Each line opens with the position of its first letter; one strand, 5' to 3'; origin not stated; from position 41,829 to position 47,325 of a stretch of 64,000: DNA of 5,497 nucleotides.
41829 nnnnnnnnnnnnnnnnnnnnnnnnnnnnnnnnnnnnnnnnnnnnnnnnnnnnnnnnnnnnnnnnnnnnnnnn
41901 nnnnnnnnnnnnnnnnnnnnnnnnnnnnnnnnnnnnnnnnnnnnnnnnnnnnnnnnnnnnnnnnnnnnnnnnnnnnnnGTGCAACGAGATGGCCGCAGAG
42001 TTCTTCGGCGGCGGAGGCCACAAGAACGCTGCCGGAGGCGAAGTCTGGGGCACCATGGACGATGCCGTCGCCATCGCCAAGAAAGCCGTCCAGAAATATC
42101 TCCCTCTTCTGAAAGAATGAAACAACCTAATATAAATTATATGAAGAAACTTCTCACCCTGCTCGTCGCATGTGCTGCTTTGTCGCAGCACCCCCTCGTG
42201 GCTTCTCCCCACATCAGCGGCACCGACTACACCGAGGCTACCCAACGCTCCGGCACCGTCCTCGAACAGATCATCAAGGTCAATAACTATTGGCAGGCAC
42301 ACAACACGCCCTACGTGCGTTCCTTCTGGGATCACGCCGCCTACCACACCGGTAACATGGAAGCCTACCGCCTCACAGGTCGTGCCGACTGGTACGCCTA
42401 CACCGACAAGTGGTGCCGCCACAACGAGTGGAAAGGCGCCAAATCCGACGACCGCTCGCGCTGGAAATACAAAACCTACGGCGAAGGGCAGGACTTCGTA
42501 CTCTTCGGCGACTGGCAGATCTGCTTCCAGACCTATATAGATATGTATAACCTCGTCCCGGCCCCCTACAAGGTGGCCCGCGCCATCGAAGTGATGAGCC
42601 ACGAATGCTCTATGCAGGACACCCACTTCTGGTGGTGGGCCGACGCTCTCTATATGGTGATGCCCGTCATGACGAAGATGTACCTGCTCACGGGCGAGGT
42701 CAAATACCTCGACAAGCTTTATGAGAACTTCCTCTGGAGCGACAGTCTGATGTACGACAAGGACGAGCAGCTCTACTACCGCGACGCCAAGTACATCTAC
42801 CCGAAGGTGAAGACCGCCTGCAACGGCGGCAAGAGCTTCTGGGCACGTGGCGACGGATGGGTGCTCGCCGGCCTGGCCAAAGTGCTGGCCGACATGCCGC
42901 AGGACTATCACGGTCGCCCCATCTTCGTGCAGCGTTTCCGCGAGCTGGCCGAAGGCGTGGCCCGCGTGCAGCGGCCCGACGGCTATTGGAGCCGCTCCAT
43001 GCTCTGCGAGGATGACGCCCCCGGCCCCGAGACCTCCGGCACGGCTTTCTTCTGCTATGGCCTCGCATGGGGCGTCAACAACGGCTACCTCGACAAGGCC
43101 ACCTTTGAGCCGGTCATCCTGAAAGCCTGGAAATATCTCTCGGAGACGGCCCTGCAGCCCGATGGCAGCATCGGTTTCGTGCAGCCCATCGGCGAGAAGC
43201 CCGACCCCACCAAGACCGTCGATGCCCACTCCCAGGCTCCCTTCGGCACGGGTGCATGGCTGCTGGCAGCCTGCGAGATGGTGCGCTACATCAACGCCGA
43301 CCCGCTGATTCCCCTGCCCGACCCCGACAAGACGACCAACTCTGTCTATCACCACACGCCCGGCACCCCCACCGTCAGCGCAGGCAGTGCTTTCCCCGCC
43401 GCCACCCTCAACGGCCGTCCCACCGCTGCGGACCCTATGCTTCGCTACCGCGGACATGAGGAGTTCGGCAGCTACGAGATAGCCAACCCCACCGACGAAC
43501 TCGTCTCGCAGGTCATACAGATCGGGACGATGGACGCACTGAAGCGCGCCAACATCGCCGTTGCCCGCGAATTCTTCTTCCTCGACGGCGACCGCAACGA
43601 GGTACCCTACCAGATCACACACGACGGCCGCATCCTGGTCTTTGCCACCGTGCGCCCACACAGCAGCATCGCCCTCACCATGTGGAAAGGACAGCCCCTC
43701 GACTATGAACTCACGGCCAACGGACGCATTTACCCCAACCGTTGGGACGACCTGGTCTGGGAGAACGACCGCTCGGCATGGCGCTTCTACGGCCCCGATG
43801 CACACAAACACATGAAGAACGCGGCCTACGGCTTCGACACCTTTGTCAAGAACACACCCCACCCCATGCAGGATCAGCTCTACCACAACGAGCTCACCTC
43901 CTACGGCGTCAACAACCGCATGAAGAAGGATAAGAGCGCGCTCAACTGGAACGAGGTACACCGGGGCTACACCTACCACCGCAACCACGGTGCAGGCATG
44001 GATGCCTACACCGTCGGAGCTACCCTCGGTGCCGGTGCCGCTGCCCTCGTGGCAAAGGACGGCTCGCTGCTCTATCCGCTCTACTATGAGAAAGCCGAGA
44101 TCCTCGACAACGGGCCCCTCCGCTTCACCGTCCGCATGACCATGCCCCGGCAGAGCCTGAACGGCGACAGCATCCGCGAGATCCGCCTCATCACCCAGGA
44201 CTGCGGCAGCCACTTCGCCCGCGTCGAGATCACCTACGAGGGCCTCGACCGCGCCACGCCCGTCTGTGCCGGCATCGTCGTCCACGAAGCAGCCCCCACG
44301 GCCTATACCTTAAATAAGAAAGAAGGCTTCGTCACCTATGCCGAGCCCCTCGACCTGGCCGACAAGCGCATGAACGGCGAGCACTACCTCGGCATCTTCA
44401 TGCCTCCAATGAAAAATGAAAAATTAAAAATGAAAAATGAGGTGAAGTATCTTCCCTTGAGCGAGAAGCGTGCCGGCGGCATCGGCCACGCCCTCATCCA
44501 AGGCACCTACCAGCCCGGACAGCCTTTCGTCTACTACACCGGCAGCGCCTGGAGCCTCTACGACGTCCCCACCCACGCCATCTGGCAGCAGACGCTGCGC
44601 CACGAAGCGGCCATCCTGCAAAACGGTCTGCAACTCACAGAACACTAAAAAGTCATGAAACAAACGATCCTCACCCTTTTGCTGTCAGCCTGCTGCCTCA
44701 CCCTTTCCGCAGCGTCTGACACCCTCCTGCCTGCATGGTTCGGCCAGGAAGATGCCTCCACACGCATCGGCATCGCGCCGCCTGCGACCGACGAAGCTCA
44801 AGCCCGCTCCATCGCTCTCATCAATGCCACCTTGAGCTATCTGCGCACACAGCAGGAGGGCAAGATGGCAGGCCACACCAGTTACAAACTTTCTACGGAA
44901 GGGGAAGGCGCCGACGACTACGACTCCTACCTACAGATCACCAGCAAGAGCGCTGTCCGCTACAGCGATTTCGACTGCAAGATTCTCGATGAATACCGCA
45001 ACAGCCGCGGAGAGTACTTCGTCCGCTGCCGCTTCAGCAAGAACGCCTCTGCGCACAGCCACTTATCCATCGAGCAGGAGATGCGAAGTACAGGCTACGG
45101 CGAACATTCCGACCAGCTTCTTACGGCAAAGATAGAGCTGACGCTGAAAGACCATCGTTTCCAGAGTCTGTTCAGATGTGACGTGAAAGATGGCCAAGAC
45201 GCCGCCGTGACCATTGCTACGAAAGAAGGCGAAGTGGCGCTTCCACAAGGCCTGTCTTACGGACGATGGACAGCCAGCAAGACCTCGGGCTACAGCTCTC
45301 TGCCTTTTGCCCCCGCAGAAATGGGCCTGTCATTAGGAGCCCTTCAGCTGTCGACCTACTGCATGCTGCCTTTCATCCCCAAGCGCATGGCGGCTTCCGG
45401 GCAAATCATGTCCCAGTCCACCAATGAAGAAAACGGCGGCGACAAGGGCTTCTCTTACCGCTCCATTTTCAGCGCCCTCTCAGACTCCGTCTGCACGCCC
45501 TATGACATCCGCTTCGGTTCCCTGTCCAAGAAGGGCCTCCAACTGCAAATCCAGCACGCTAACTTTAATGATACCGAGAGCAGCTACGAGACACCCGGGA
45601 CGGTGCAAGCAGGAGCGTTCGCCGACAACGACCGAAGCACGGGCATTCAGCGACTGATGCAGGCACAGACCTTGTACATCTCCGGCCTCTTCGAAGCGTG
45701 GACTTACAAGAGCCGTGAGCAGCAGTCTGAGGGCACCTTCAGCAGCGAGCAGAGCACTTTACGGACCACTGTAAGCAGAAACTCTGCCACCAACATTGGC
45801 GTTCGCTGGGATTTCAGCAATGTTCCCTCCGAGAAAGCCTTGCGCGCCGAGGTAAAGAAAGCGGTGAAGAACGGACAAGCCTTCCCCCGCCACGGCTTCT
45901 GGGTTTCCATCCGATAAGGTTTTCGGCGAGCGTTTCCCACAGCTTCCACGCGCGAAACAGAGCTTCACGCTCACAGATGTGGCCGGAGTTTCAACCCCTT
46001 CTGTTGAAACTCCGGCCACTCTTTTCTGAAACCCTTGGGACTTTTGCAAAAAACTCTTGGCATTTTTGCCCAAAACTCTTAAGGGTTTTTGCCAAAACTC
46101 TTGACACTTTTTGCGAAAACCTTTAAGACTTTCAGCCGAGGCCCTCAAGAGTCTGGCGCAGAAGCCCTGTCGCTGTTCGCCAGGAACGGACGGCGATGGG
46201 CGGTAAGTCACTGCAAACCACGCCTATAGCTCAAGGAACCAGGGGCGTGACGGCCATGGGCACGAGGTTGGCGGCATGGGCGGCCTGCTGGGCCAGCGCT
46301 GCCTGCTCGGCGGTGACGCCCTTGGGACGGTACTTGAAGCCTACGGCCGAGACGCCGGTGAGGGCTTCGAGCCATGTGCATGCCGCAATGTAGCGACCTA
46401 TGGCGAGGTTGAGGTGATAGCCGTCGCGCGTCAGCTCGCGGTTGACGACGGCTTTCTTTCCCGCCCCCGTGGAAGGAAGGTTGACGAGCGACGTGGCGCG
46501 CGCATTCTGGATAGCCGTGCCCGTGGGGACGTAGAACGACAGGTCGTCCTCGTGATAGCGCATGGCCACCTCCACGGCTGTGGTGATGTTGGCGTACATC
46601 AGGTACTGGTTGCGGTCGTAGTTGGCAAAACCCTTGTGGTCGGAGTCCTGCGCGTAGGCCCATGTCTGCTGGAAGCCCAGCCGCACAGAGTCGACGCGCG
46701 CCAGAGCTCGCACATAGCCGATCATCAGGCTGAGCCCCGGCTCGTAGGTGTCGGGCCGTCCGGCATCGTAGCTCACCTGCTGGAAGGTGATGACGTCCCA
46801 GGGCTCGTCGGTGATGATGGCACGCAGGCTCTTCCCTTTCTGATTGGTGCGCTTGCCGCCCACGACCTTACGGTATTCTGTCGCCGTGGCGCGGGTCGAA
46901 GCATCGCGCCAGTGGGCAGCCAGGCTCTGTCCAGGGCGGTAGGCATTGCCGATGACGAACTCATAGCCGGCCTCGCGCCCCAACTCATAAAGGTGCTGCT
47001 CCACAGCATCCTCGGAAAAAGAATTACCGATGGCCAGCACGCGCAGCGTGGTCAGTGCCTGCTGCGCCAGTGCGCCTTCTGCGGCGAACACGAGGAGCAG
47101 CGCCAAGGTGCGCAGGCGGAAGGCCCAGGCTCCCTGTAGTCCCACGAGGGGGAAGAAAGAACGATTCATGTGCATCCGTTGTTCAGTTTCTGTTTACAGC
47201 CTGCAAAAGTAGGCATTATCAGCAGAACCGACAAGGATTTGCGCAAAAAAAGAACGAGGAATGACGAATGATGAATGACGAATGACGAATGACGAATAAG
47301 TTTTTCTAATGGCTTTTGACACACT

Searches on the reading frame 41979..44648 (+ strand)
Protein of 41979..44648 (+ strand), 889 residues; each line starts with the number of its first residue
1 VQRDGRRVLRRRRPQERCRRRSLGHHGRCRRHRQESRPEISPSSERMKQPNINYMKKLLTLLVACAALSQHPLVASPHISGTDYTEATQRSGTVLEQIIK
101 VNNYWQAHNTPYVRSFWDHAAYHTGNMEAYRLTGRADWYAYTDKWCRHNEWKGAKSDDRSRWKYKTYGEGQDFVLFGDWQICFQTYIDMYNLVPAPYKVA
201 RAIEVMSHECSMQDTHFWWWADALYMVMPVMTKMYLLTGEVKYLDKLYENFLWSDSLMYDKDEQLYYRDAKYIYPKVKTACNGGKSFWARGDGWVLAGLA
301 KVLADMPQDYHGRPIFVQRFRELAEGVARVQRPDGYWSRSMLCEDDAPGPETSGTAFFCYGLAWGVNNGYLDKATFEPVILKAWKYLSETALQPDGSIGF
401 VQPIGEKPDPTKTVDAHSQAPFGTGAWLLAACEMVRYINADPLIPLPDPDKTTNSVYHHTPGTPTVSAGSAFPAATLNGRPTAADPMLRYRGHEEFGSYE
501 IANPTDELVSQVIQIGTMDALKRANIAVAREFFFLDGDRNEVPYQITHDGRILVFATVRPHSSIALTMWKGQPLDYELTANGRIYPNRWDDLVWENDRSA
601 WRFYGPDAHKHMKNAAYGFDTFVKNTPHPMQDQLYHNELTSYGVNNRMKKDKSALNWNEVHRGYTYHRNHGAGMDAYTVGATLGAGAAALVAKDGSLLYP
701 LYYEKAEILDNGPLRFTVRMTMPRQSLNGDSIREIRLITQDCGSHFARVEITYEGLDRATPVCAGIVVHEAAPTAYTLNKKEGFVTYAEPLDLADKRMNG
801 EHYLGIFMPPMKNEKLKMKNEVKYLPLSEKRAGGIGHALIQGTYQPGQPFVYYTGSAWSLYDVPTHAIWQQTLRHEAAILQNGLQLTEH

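Call 67: search_protein_families(library=pfam, proteins=[window:41979-44648:+], max_evalue=0.00001)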
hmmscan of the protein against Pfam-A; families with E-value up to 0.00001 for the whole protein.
window:41979-44648:+ (889 aa): 2 families
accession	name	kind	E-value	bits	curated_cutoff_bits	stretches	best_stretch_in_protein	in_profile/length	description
PF07470.19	Glyco_hydro_88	-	2.8e-76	257.2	26.6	1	98-437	10-351/352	Glycosyl Hydrolase Family 88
PF16153.10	DUF4861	-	2.5e-62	211.5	22.3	1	512-884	13-378/380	Domain of unknown function (DUF4861)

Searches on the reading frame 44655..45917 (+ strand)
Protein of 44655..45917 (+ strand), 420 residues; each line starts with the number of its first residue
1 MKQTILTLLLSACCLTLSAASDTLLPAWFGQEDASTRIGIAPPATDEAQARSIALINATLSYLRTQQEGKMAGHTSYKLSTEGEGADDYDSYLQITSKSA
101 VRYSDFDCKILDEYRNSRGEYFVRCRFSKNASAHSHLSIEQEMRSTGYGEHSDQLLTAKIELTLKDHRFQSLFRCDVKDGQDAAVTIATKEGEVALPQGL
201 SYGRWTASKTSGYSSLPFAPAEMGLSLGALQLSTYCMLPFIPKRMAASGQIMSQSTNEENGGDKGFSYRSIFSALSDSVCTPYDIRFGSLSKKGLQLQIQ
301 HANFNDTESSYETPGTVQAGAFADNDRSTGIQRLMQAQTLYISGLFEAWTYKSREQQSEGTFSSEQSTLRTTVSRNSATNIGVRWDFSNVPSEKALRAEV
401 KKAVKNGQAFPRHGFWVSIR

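Call 10: search_protein_families(library=pfam, proteins=[window:44655-45917:+])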
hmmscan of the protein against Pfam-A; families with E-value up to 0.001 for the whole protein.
window:44655-45917:+ (420 aa): 0 families

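Call 80: find_homologous_proteins(query=window:44655-45917:+, max_evalue=1e-40)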
Query window:44655-45917:+ (420 aa): 6 proteins with E <= 1e-40 among 5812 candidates.
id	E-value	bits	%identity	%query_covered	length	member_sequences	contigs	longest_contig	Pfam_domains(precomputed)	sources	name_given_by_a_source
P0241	7.4e-278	939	100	100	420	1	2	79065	-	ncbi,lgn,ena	-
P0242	2.0e-153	529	58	96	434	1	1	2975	-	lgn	-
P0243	1.4e-151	523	59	100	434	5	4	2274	-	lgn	-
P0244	1.8e-146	506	58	100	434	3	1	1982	-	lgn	-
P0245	2.9e-117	410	91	50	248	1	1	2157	-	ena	-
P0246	1.9e-103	365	43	100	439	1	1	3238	-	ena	-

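Call 81: find_encoding_contigs(protein=P0241, flank=10000, max_places=6)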
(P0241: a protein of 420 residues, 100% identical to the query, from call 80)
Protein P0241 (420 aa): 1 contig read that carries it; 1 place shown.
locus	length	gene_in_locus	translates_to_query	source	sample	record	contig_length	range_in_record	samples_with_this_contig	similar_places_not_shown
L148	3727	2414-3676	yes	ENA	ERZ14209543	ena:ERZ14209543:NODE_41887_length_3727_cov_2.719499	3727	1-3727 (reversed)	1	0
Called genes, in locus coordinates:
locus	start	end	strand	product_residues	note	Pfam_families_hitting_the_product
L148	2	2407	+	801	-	?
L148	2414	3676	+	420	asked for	-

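Call 82: find_encoding_contigs(protein=P0245, flank=10000, max_places=4)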
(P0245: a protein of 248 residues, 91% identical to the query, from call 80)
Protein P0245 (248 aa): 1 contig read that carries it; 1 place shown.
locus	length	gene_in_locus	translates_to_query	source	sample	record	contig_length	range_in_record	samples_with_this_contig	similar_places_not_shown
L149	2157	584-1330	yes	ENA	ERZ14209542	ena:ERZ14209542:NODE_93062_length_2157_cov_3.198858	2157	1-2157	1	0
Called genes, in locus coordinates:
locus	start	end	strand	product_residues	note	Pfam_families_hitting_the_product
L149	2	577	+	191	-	?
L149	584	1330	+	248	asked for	-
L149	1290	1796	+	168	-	-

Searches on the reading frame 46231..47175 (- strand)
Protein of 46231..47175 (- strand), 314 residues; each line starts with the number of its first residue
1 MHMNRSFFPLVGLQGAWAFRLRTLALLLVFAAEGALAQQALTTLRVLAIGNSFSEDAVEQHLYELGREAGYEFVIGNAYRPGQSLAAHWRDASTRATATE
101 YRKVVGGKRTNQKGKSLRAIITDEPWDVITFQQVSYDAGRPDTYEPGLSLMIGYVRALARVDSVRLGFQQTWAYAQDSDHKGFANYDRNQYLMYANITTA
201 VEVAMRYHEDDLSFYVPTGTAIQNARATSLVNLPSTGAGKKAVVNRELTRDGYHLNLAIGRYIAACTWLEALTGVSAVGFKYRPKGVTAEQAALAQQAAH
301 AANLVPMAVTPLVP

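Call 10: search_protein_families(library=pfam, proteins=[window:46231-47175:-])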
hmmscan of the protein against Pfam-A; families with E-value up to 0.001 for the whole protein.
window:46231-47175:- (314 aa): 1 family
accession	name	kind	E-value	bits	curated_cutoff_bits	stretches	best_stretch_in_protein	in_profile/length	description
PF16227.11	DUF4886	-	3.3e-79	265.8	26.7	1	45-302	1-242/242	Domain of unknown function (DUF4886)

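Call 69: find_encoding_contigs(protein=window:46231-47175:-, flank=10000, max_places=10)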
Protein window:46231-47175:- (314 aa): 1 contig read that carries it; 1 place shown.
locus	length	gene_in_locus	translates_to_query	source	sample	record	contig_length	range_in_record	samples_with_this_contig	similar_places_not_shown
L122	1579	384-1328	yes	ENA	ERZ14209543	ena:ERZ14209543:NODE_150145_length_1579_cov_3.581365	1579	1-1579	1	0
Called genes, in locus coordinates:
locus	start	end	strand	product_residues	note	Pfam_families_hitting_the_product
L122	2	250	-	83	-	?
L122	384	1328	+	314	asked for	PF16227:DUF4886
